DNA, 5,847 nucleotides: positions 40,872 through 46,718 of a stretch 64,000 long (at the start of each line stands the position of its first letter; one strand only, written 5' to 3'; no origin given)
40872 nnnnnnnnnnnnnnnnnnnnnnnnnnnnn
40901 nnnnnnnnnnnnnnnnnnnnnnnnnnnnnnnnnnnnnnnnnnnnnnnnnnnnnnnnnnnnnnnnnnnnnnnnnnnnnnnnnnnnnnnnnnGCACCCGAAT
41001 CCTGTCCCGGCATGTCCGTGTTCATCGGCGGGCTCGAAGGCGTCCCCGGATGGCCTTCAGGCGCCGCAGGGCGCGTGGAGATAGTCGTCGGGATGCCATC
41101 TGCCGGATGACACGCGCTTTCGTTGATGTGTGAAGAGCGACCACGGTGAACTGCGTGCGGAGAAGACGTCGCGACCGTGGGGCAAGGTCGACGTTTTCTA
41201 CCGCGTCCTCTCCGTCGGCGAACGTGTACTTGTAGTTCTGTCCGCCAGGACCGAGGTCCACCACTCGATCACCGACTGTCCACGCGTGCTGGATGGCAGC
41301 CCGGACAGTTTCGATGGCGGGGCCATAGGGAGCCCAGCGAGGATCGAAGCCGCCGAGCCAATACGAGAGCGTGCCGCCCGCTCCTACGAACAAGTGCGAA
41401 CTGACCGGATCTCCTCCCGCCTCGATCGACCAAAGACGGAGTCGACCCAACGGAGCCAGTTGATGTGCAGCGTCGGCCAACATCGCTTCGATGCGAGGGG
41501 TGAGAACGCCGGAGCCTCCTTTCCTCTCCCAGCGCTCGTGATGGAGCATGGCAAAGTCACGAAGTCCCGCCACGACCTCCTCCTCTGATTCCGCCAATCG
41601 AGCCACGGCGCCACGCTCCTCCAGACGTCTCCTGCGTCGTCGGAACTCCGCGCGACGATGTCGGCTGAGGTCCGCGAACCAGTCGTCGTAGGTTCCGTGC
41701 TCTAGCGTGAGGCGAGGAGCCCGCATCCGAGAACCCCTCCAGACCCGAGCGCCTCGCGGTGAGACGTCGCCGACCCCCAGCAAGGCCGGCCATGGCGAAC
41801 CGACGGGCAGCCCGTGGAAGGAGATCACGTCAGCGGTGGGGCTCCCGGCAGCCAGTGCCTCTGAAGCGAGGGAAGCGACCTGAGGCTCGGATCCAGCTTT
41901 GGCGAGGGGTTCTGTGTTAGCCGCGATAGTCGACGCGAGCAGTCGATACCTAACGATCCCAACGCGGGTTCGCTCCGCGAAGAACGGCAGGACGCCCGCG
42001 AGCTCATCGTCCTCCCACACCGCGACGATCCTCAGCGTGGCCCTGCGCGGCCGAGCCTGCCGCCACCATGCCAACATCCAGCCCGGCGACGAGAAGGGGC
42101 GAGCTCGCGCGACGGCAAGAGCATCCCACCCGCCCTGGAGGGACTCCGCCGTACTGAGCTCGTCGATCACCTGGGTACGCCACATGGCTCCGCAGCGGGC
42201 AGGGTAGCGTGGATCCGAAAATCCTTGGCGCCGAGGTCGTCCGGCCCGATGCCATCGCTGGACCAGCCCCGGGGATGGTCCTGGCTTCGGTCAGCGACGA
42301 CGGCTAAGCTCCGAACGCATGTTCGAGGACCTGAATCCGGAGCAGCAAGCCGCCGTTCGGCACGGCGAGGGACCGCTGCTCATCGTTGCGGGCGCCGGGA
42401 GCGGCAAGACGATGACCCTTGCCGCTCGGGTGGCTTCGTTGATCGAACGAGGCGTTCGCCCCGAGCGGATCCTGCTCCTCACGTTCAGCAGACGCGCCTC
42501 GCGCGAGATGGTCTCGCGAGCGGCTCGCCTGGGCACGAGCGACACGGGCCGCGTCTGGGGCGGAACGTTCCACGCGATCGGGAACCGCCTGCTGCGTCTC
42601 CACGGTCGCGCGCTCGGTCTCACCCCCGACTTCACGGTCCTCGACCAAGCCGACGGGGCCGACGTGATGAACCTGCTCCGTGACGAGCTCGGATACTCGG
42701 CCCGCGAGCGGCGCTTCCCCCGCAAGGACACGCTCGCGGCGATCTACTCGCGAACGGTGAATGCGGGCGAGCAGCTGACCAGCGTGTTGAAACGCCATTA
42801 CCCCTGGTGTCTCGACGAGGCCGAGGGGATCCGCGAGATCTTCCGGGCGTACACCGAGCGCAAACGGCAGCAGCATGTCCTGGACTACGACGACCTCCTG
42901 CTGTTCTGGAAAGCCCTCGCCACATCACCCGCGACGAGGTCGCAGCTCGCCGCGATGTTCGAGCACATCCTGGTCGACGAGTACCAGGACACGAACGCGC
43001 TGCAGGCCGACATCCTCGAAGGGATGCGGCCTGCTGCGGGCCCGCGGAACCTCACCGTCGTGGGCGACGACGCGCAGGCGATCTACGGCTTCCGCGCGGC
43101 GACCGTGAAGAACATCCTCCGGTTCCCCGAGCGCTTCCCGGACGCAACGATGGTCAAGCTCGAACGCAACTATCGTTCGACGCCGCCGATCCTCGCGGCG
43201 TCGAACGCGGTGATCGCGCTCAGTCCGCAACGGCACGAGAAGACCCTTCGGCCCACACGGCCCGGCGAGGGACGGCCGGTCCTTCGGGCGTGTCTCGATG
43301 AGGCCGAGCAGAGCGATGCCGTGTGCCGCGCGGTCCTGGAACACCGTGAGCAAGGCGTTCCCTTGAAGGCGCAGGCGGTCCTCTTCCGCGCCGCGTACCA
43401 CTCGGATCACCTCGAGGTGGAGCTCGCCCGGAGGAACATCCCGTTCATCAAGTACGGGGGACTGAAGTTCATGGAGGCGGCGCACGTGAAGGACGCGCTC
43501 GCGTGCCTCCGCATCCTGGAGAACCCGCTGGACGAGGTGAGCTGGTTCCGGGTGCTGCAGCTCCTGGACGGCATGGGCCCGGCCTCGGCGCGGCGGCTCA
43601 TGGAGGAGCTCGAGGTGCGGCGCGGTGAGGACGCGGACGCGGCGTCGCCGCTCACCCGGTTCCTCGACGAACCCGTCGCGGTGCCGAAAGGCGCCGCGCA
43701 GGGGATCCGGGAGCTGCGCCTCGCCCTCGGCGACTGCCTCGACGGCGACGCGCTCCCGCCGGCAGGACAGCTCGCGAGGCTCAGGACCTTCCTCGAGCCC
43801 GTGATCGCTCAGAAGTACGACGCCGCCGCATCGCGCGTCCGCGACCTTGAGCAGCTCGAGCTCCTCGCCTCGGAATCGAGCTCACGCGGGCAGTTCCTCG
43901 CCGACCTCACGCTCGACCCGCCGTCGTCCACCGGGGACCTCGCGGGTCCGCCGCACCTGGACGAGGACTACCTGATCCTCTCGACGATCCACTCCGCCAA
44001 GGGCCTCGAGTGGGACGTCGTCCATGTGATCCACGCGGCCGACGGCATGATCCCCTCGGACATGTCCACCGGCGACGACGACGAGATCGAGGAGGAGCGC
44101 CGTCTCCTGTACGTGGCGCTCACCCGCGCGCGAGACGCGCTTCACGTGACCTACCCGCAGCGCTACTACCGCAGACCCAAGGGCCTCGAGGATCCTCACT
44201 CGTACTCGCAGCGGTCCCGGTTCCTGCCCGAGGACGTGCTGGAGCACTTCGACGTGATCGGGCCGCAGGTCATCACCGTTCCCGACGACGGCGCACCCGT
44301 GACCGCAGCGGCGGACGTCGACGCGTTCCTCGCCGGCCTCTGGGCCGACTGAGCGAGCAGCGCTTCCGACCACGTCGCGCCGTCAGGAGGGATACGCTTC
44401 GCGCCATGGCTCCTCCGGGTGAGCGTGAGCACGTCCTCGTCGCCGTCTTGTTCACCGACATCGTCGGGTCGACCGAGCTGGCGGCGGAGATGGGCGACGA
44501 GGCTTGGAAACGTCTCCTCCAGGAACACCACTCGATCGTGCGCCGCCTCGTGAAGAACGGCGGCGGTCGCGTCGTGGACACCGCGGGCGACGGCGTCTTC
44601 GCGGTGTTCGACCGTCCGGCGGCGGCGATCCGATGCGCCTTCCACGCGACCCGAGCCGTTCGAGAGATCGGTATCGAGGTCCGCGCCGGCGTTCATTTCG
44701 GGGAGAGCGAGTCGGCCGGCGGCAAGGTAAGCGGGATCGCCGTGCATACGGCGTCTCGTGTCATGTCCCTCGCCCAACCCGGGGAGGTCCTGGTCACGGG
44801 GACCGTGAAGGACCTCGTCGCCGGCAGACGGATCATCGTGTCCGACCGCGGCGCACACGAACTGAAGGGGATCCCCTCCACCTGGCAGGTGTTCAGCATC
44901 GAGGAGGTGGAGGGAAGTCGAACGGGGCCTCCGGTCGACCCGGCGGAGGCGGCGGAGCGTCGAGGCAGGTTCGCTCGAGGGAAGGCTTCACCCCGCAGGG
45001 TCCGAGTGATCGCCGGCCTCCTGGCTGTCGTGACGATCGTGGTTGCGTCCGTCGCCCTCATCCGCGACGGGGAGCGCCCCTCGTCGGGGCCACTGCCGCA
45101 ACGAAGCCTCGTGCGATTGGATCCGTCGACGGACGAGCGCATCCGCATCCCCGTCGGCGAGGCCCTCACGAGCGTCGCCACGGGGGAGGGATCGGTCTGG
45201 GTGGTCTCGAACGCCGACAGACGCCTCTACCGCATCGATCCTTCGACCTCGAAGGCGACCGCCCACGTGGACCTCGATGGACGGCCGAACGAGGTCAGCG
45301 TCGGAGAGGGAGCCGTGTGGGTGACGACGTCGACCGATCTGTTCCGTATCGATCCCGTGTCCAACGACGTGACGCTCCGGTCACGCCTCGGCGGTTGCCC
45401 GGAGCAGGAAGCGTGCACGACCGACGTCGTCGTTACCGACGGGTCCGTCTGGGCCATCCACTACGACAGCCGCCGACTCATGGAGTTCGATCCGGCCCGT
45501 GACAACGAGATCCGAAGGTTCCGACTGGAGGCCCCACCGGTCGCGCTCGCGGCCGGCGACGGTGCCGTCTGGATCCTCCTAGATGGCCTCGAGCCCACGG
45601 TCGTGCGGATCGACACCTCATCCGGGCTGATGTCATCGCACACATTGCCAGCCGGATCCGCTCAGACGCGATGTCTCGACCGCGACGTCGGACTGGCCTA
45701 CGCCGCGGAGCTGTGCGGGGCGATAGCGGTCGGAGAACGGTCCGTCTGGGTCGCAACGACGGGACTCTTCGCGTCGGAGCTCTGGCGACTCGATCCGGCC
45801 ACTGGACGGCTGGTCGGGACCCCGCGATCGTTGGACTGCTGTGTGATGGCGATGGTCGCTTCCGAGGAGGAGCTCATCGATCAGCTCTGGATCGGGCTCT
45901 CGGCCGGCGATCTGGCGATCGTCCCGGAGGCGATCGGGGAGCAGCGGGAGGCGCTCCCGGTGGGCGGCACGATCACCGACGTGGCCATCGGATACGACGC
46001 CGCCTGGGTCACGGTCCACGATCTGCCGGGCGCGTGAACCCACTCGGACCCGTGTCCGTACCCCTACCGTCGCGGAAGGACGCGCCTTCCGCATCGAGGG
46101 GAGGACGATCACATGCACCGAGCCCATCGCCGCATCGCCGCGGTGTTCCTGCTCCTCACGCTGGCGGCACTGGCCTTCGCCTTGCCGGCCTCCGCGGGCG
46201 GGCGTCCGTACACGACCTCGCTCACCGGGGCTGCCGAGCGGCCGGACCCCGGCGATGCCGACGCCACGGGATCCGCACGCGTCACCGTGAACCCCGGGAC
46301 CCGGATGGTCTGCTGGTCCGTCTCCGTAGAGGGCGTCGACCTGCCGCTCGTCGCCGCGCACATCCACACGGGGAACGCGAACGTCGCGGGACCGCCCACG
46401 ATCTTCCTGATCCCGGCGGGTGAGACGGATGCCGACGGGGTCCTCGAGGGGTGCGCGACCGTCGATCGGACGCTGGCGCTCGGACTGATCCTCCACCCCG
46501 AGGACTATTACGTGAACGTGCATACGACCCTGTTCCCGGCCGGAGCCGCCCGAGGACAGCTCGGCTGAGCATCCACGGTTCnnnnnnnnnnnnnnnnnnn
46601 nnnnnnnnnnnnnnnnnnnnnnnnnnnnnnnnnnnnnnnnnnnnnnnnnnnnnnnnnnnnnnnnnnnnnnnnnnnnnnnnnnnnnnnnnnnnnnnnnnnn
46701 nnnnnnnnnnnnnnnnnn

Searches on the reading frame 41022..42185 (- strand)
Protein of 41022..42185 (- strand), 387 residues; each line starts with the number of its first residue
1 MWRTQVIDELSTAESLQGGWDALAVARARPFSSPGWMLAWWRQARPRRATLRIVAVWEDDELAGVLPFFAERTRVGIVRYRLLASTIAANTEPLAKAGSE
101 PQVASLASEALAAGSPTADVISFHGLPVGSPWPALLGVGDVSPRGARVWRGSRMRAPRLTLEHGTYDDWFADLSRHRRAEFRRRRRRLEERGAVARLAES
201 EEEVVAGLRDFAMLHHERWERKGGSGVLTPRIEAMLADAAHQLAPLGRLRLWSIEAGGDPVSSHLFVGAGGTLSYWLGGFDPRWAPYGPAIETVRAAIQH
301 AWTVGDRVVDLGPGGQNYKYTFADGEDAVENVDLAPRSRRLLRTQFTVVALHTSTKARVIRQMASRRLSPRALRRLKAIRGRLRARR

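Call 45: search_protein_families(library=pfam, proteins=[window:41022-42185:-], max_evalue=0.001)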
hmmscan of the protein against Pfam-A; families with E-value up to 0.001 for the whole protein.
window:41022-42185:- (387 aa): 2 families
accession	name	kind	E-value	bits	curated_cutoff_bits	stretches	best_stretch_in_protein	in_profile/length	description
PF13480.13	Acetyltransf_6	-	3.7e-27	95.7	22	1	175-319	1-142/143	Acetyltransferase (GNAT) domain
PF04339.18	FemAB_like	-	0.00066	19.4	27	0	164-239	170-245/369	Peptidogalycan biosysnthesis/recognition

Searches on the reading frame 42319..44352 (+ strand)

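Call 8: search_protein_families(library=pfam, proteins=[window:42319-44352:+], max_evalue=0.01)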
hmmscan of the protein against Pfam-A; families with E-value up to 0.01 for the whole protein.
window:42319-44352:+ (677 aa): 6 families
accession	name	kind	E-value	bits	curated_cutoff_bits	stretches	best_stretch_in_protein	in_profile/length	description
PF00580.27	UvrD-helicase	-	1.4e-62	212.2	23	1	5-274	1-271/271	UvrD/REP helicase N-terminal domain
PF13361.12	UvrD_C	-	1.2e-47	163.4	25.6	2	279-432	1-155/350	UvrD-like helicase C-terminal domain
PF13245.12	AAA_19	-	2.1e-18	67.2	25.1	1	9-259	1-134/134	AAA domain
PF13538.12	UvrD_C_2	-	1.2e-11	44.8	27.4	1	554-610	4-51/52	UvrD-like helicase C-terminal domain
PF01443.25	Viral_helicase1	-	7.2e-06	26.4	21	1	554-610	179-226/228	Viral superfamily 1 RNA helicase core domain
PF13604.12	AAA_30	-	6.2e-05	23.3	27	1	5-67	2-65/191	AAA domain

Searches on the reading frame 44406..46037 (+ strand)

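Call 8: search_protein_families(library=pfam, proteins=[window:44406-46037:+], max_evalue=0.01)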
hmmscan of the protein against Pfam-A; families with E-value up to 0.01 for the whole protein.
window:44406-46037:+ (543 aa): 4 families
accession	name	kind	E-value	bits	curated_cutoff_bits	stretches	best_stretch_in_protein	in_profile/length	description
PF00211.25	Guanylate_cyc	-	1.8e-13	50.9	21.9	1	11-161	8-177/183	Adenylate and Guanylate cyclase catalytic domain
PF16819.11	DUF5074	-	6.5e-08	32.4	27.2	1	297-417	104-226/353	Domain of unknown function (DUF5074)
PF21959.2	DUF6923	-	6.1e-06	26.6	27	0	254-313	134-189/234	Repeat of unknown function (DUF6923)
PF08450.18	SGL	-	0.0021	18.1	26.3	0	232-310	21-105/246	SMP-30/Gluconolactonase/LRE-like region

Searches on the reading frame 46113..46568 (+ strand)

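Call 8: search_protein_families(library=pfam, proteins=[window:46113-46568:+], max_evalue=0.01)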
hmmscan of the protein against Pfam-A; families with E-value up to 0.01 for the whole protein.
window:46113-46568:+ (151 aa): 1 family
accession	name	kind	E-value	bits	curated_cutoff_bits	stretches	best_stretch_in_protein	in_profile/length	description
PF07452.17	CHRD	-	1.2e-22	81.4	24.1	1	33-150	1-117/117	CHRD domain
